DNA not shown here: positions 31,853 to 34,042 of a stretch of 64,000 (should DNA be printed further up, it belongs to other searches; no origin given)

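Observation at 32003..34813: Secreted protein with four ~140-aa internal repeats, co-transcribed with a Cys/His-rich protein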

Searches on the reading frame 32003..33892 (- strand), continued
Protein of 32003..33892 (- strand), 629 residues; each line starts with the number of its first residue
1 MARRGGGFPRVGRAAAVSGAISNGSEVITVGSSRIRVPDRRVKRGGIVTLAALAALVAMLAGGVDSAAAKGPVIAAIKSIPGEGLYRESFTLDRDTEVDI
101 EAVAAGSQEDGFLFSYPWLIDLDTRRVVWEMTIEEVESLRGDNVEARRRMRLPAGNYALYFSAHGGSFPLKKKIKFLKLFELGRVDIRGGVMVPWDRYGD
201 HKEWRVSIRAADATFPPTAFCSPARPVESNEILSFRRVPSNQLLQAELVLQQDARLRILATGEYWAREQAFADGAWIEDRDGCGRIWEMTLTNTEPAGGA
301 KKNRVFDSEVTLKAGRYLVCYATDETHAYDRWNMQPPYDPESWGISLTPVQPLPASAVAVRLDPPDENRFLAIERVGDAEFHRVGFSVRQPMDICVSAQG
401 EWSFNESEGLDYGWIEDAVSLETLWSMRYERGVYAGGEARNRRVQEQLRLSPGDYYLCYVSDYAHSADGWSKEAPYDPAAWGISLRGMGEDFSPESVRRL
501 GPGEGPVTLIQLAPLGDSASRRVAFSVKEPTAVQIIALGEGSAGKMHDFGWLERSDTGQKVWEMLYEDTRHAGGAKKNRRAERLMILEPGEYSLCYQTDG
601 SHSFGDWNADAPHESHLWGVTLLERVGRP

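Call 35: search_protein_families(library=pfam, alignment_id=A4, max_evalue=1)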
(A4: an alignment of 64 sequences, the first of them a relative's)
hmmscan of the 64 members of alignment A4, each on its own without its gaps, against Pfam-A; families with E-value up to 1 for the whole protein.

A. member 1, P0001 (600 aa): 1 family
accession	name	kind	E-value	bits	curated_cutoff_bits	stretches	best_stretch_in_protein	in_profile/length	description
PF22072.2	FAP42_B3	-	0.11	12.9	27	0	271-303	87-118/156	FAP42 domain B3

B. families by the number of members that match (of 64 scanned): 56 families (the first 25 are shown)
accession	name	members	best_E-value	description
PF16405.10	DUF5013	27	3.8e-06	Domain of unknown function (DUF5013)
PF16561.11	AMPK1_CBM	21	2.3e-05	Glycogen recognition site of AMP-activated protein kinase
PF20583.3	DUF6786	12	0.00078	Family of unknown function (DUF6786)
PF22072.2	FAP42_B3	11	0.0035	FAP42 domain B3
PF04234.18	CopC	10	7.5e-05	CopC domain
PF22058.2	X25_BaPul_like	9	0.012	Pullulanase X25 domain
PF14660.12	DUF4458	8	0.0014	Domain of unknown function (DUF4458)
PF07234.17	Babuvirus_MP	7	0.0015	Movement and RNA silencing protein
PF16403.11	Bact_surface_Ig-like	4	0.059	Bacterial surface protein, Ig-like domain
PF16803.11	DRE2_N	3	0.025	Fe-S cluster assembly protein DRE2 N-terminus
PF05016.21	ParE_toxin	3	0.027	ParE toxin of type II toxin-antitoxin system, parDE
PF01067.28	Calpain_III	2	0.00074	Calpain large subunit, domain III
PF19738.4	DUF6227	2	0.0084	Family of unknown function (DUF6227)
PF15711.10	ILEI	2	0.019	Interleukin-like EMT inducer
PF13360.13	PQQ_2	2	0.031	Outer membrane protein assembly factor BamB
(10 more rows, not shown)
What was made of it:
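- On CBM48 / AMPK1_CBM (PF16561), DUF5013 (PF16405), CopC (PF04234), FAP42_B3 (PF22072): Sub-threshold hits occur in 10-27 of 64 homologues (call 35).
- Closest known: Chlamydomonas ciliary C1 central-apparatus chains 7SQC_1A/1B/1D, and Pfam FAP42_B3. Same: Eleven of 64 homologues give weak FAP42_B3 hits (call 35).
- Ten of 64 homologues give sub-threshold CopC hits (call 35).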

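Call 46: find_related_loci(query=A5, collection=genome_contigs, flank=6000)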
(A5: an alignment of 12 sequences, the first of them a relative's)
Query A5 (600 aa) in genome_contigs; peptide patterns used: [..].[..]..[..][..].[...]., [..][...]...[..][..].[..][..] (x = any residue, [..] = any of these).
599 stretches matched a pattern (row limit reached: there are more); 566 encode a relative of the query (tblastn E <= 1e-3); the best 80 are kept; 80 distinct loci.
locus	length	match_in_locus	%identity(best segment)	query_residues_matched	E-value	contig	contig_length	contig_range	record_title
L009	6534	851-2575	58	19-595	0e+0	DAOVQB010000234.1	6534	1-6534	MAG TPA_asm: Candidatus Eisenbacteria bacterium isolate CSMAG_1564 CSMAG_1564_k141_367404_length_6534_cov_12.0003, whole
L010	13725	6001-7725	56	19-595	0e+0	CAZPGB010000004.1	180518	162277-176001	MAG TPA_asm: uncultured bacterium isolate SRP141376_co4_320 genome assembly, contig: NODE_68_length_180518_cov_40.290597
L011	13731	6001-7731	54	20-595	0e+0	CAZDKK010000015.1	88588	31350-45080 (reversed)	MAG TPA_asm: uncultured bacterium isolate binchicken_co66_46 genome assembly, contig: NODE_491_length_88588_cov_9.524053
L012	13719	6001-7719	47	19-600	5e-165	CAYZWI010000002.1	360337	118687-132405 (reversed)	MAG TPA_asm: uncultured bacterium isolate SRP192927_co7_350 genome assembly, contig: NODE_4_length_360337_cov_52.607122,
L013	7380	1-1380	48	35-599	3e-143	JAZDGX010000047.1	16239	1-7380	MAG: Candidatus Eisenbacteria bacterium isolate MEGAHIT-group-0.29 k141_13956740, whole genome shotgun sequence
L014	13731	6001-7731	38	18-595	5e-122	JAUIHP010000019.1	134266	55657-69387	MAG: bacterium isolate Co_bin.215 NODE_1353_length_134266_cov_2.209857, whole genome shotgun sequence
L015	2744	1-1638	37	45-595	2e-118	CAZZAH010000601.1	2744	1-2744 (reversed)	MAG TPA_asm: uncultured bacterium isolate binchicken_co199_13 genome assembly, contig: NODE_31477_length_2744_cov_6.9944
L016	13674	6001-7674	38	38-595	6e-112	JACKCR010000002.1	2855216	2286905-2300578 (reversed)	MAG: Candidatus Eisenbacteria bacterium isolate HK-STAS-EISE-1 HK-STAS-EISE-1_2, whole genome shotgun sequence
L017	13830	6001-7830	37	37-595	2e-110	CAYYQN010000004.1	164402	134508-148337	MAG TPA_asm: uncultured bacterium isolate binchicken_co115_312 genome assembly, contig: NODE_140_length_164402_cov_8.719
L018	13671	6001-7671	35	37-593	6e-109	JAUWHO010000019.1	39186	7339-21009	MAG: Candidatus Zixiibacteriota bacterium isolate CSMAG_2270 CSMAG_2270_k141_3327547_length_39186_cov_10.9887, whole gen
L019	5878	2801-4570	37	17-595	3e-108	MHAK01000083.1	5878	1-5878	MAG: Ignavibacteria bacterium RIFCSPLOWO2_12_FULL_56_21 rifcsplowo2_12_scaffold_33240, whole genome shotgun sequence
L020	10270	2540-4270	37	23-600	4e-107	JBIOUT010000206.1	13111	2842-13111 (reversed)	MAG: Candidatus Eisenbacteria bacterium isolate MAG127 k127_3181610, whole genome shotgun sequence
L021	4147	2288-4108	33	15-595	3e-106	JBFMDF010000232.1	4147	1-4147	MAG: Bacteroidota bacterium isolate MAG212 MAG212_232, whole genome shotgun sequence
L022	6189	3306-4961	35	46-593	5e-103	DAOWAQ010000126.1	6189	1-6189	MAG TPA_asm: Calditrichia bacterium isolate CSMAG_1839 CSMAG_1839_k141_3014169_length_6189_cov_14.0000, whole genome sho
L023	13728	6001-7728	33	17-593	2e-102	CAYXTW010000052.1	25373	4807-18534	MAG TPA_asm: uncultured Ignavibacteriaceae bacterium isolate binchicken_co89_533 genome assembly, contig: NODE_3106_leng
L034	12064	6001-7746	32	7-593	1e-100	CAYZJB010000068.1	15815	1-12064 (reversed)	MAG TPA_asm: uncultured Bacteroidota bacterium isolate binchicken_co58_136 genome assembly, contig: NODE_2950_length_158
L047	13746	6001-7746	33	18-593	2e-97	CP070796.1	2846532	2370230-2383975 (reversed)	MAG: Candidatus Zixiibacteriota bacterium isolate bin142 chromosome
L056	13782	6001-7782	33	12-593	1e-95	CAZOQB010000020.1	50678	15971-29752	MAG TPA_asm: uncultured Ignavibacteriaceae bacterium isolate binchicken_co191_10 genome assembly, contig: NODE_622_lengt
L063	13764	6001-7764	33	27-596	2e-95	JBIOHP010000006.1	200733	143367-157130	MAG: Bacteroidota bacterium isolate GcC11-5 k141_677188_length_200733_cov_106.9926, whole genome shotgun sequence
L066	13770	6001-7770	32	18-596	7e-95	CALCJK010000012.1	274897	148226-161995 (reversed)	MAG: uncultured bacterium isolate H1_Bin_METABAT__173_sub_1 genome assembly, contig: c_000000123616, whole genome shotgu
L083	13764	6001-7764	32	24-595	4e-94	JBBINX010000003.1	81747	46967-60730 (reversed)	MAG: Ignavibacteriales bacterium isolate PGF172224_bin_266 NODE_111_length_81747_cov_6.120048, whole genome shotgun sequ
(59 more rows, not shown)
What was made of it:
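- Tried and rejected: It was repeated with 12 sequences (call 46).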

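Call 49: search_protein_families(library=pfam, proteins=[P0082, P0069, P0028, P0113, P0071, P0096, P0056, P0106, P0064, P0038], max_evalue=0.05)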
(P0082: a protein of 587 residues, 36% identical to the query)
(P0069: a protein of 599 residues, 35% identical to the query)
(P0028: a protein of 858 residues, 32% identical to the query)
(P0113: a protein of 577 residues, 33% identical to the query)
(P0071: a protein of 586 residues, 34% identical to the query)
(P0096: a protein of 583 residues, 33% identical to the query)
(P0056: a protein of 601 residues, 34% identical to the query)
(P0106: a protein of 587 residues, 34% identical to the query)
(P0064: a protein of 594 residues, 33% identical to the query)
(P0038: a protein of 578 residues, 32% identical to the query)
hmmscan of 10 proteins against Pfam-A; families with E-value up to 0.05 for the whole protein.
P0082 (587 aa): 2 families
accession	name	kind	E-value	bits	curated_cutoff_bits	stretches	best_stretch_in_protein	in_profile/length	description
PF16561.11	AMPK1_CBM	-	2.3e-05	24.9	26.8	0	523-564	23-58/85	Glycogen recognition site of AMP-activated protein kinase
PF06445.20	GyrI-like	-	0.036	14.8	26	0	101-161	86-140/155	GyrI-like small molecule binding domain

P0069 (599 aa): 0 families

P0028 (858 aa): 3 families
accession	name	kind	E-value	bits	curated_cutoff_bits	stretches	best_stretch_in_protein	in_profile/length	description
PF16561.11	AMPK1_CBM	-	7.4e-05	23.3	26.8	0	259-284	31-56/85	Glycogen recognition site of AMP-activated protein kinase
PF04234.18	CopC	-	0.00045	21.6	23.3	0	523-551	47-75/92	CopC domain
PF16405.10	DUF5013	-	0.0074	16.9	28.5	0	258-279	59-80/149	Domain of unknown function (DUF5013)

P0113 (577 aa): 4 families
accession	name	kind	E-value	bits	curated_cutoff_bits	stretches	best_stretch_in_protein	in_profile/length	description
PF01067.28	Calpain_III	-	0.00074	20.2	21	0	252-272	99-119/137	Calpain large subunit, domain III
PF16561.11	AMPK1_CBM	-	0.002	18.7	26.8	0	526-558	31-63/85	Glycogen recognition site of AMP-activated protein kinase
PF04234.18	CopC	-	0.011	17.1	23.3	0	521-553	48-83/92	CopC domain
PF13360.13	PQQ_2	-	0.031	14.4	27.6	0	231-286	8-58/233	Outer membrane protein assembly factor BamB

P0071 (586 aa): 1 family
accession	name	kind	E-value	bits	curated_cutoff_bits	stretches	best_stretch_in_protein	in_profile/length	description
PF16405.10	DUF5013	-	0.0039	17.8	28.5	0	100-121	59-79/149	Domain of unknown function (DUF5013)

P0096 (583 aa): 4 families
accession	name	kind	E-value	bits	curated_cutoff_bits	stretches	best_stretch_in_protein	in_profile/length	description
PF16405.10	DUF5013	-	0.00016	22.3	28.5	0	403-491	67-148/149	Domain of unknown function (DUF5013)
PF16561.11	AMPK1_CBM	-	0.0047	17.5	26.8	0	391-424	30-59/85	Glycogen recognition site of AMP-activated protein kinase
PF25311.1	WDGH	-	0.014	16.1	27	0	362-424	9-71/97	WDGH domain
PF20126.4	TumE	-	0.03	14.8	23.4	0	353-392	11-47/81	Toxin TumE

P0056 (601 aa): 1 family
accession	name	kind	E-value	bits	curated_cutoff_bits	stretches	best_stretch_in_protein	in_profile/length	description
PF16561.11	AMPK1_CBM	-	0.0094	16.6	26.8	0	537-580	23-60/85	Glycogen recognition site of AMP-activated protein kinase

P0106 (587 aa): 1 family
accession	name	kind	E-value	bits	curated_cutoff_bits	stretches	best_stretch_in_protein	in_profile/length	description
PF16561.11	AMPK1_CBM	-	0.0018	18.9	26.8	0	523-565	23-59/85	Glycogen recognition site of AMP-activated protein kinase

P0064 (594 aa): 1 family
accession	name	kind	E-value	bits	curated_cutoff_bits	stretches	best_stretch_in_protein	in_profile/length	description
PF16561.11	AMPK1_CBM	-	0.0012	19.5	26.8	0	544-574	31-61/85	Glycogen recognition site of AMP-activated protein kinase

P0038 (578 aa): 2 families
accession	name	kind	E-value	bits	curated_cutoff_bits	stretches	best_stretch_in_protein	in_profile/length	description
PF07234.17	Babuvirus_MP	-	0.0076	16.6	27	0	370-396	50-76/117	Movement and RNA silencing protein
PF16405.10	DUF5013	-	0.024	15.2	28.5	0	237-272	44-78/149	Domain of unknown function (DUF5013)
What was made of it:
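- On CBM48 / AMPK1_CBM (PF16561), DUF5013 (PF16405), CopC (PF04234), FAP42_B3 (PF22072): Almost all cover only 20-45 residues of the 'L-PG-Y---Y-TDGSH' hairpin, and every one scores below the cut-off (call 49).
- The CopC hits cover only 29-33 residues of the generic 'L-PG-Y---Y-TDGSH' hairpin and fall below the cut-off (call 49).
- Tried and rejected: The recurrent weak hits (DUF5013, AMPK1_CBM, CopC, FAP42_B3, X25) fall on one short hairpin motif, so I rejected them as evidence of membership (call 49).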

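Call 54: fold_search(model_id=the predicted structure, library=viral)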
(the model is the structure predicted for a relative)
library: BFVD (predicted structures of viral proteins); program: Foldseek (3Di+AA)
matches with E <= 10: 1220; with E <= 0.001: 36
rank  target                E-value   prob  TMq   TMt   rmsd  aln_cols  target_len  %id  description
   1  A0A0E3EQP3            1.5e-06  0.97  0.13  0.12  27.6       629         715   12  PA14 domain-containing protein [Synechococcus phage ACG-2014a]
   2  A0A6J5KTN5            2.3e-06  0.96  0.14  0.09  34.6       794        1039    8  Uncharacterized protein (Fragment) [uncultured Caudovirales phage]
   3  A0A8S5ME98            6.0e-06  0.85  0.13  0.08  29.5       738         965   11  F5/8 type C domain [Siphoviridae sp. ctYh54]
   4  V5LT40                2.4e-05  0.90  0.14  0.09  31.1       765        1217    9  (no name in the UniProt tables at hand)
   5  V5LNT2                4.5e-05  0.66  0.14  0.10  30.9       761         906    9  (no name in the UniProt tables at hand)
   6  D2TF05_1              4.5e-05  0.66  0.14  0.09  39.7       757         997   10  (no name in the UniProt tables at hand)
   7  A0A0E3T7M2            6.3e-05  0.51  0.11  0.08  28.6       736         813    7  Uncharacterized protein [Bacillus phage Stills]
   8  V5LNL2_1              6.7e-05  0.75  0.14  0.10  26.7       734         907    8  (no name in the UniProt tables at hand)
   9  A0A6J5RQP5            1.3e-04  0.23  0.09  0.07  28.1       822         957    9  Uncharacterized protein [uncultured Caudovirales phage]
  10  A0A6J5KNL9            1.4e-04  0.63  0.13  0.09  27.6       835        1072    8  Uncharacterized protein [uncultured Caudovirales phage]
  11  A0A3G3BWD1            1.4e-04  0.33  0.10  0.06  34.4       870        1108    8  (no name in the UniProt tables at hand)
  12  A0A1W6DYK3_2          1.7e-04  0.57  0.13  0.10  28.0       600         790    8  DUF4815 domain-containing protein [Aeromonas phage phiA8-29]
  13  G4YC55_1              1.9e-04  0.57  0.14  0.08  31.8       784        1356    8  (no name in the UniProt tables at hand)
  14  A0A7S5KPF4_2          2.0e-04  0.33  0.10  0.06  57.7      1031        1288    6  Host specificity protein J [Bacteriophage DSS3_VP1]
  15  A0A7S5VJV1            2.1e-04  0.35  0.12  0.06  30.9       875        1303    8  (no name in the UniProt tables at hand)
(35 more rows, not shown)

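Call 65: search_protein_families(library=ncbifam, proteins=[P0113, P0096, P0071, P0056, P0106, P0064, P0038, P0028], max_evalue=0.01)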
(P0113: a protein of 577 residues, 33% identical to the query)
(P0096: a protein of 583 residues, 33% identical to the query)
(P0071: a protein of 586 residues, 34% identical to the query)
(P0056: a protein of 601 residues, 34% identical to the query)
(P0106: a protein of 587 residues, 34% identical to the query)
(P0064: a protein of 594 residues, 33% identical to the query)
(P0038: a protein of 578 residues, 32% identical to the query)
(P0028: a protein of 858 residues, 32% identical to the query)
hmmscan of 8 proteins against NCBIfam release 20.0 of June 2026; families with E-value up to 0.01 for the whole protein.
P0113 (577 aa): 0 families

P0096 (583 aa): 0 families

P0071 (586 aa): 0 families

P0056 (601 aa): 0 families

P0106 (587 aa): 0 families

P0064 (594 aa): 0 families

P0038 (578 aa): 0 families

P0028 (858 aa): 0 families

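Call 73: find_encoding_contigs(protein=P0001, flank=3000, max_places=3)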
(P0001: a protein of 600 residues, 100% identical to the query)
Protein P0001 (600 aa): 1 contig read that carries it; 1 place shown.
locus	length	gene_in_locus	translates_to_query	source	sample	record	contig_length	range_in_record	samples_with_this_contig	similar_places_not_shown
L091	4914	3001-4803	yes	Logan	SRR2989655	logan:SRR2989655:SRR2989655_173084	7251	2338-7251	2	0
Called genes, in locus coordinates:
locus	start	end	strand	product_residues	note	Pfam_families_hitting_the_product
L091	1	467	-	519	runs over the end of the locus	PF04223:CitF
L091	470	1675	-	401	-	PF06857:ACP, PF03328:HpcH_HpaI, PF15617:C-C_Bond_Lyase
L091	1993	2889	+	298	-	-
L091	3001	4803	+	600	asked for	-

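Call 77: search_protein_families(library=pfam, proteins=[L083:7743-9227:+, L056:7830-9290:+, L063:7795-9237:+, L066:7791-9179:+, L047:3048-4490:+, L047:4397-5839:+, L034:7848-8177:+, L083:9293-10540:+, L066:9261-10508:+, L066:4599-5849:+], max_evalue=0.001)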
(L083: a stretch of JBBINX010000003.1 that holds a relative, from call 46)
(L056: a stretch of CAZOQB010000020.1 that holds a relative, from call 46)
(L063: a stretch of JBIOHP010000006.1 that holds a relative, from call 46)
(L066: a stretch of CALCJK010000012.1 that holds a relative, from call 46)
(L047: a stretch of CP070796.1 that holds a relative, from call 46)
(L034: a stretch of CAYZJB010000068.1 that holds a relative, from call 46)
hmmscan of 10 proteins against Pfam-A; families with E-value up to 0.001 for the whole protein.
L083:7743-9227:+ (494 aa): 2 families
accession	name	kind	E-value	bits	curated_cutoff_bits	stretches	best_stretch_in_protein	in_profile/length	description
PF18939.6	DUF5686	-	2.4e-07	30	39.2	1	88-291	287-484/669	Family of unknown function (DUF5686)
PF01103.29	Omp85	-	4.4e-07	30.2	24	1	313-463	131-289/325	Omp85 superfamily domain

L056:7830-9290:+ (486 aa): 2 families
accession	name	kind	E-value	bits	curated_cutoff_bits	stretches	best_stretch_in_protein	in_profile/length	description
PF18939.6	DUF5686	-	1.1e-11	44.4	39.2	1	87-290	293-490/669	Family of unknown function (DUF5686)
PF01103.29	Omp85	-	2.5e-09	37.5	24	1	306-458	133-292/325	Omp85 superfamily domain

L063:7795-9237:+ (480 aa): 2 families
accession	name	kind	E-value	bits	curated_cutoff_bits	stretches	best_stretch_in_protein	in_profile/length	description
PF18939.6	DUF5686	-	1.6e-08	33.9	39.2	1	69-283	293-489/669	Family of unknown function (DUF5686)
PF01103.29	Omp85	-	5.8e-08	33.1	24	1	299-450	130-290/325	Omp85 superfamily domain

L066:7791-9179:+ (462 aa): 2 families
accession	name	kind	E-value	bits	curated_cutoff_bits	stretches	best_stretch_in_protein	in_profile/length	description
PF01103.29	Omp85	-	3.5e-11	43.6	24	1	263-446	114-306/325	Omp85 superfamily domain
PF18939.6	DUF5686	-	7.4e-07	28.4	39.2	1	102-257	333-483/669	Family of unknown function (DUF5686)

L047:3048-4490:+ (480 aa): 3 families
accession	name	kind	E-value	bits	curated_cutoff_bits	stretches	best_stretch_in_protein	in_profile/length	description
PF19289.4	PmbA_TldD_3rd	-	1.2e-34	119.8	22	1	237-472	5-214/220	PmbA/TldA metallopeptidase C-terminal domain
PF01523.21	PmbA_TldD_1st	-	4.2e-15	56.1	20.9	1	20-84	1-65/65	PmbA/TldA metallopeptidase domain 1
PF19290.4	PmbA_TldD_2nd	-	1.1e-07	32.7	20.9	1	114-226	2-109/109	PmbA/TldA metallopeptidase central domain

L047:4397-5839:+ (480 aa): 3 families
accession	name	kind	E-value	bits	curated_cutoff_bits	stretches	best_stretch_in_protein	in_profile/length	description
PF19289.4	PmbA_TldD_3rd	-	1.4e-47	162.1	22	1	249-476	2-220/220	PmbA/TldA metallopeptidase C-terminal domain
PF19290.4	PmbA_TldD_2nd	-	2.6e-08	34.7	20.9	1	168-239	32-107/109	PmbA/TldA metallopeptidase central domain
PF01523.21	PmbA_TldD_1st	-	8.2e-05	23.1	20.9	1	54-117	2-65/65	PmbA/TldA metallopeptidase domain 1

L034:7848-8177:+ (109 aa): 0 families

L083:9293-10540:+ (415 aa): 1 family
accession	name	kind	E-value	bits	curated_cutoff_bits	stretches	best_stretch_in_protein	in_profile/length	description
PF00871.23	Acetate_kinase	-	1.2e-151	505.3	22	1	3-402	2-392/392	Acetokinase family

L066:9261-10508:+ (415 aa): 1 family
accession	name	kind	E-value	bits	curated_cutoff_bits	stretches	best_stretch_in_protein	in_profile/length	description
PF00871.23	Acetate_kinase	-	1.4e-151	505.1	22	1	3-402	2-392/392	Acetokinase family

L066:4599-5849:+ (416 aa): 1 family
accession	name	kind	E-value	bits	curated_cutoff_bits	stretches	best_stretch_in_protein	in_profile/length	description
PF00180.25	Iso_dh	-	5.4e-92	309.2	27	1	31-412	2-348/348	Isocitrate/isopropylmalate dehydrogenase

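Call 79: search_protein_families(library=padloc, proteins=[window:32003-33892:-], max_evalue=0.01)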
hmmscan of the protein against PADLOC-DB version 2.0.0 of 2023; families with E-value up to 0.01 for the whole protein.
window:32003-33892:- (629 aa): 0 families
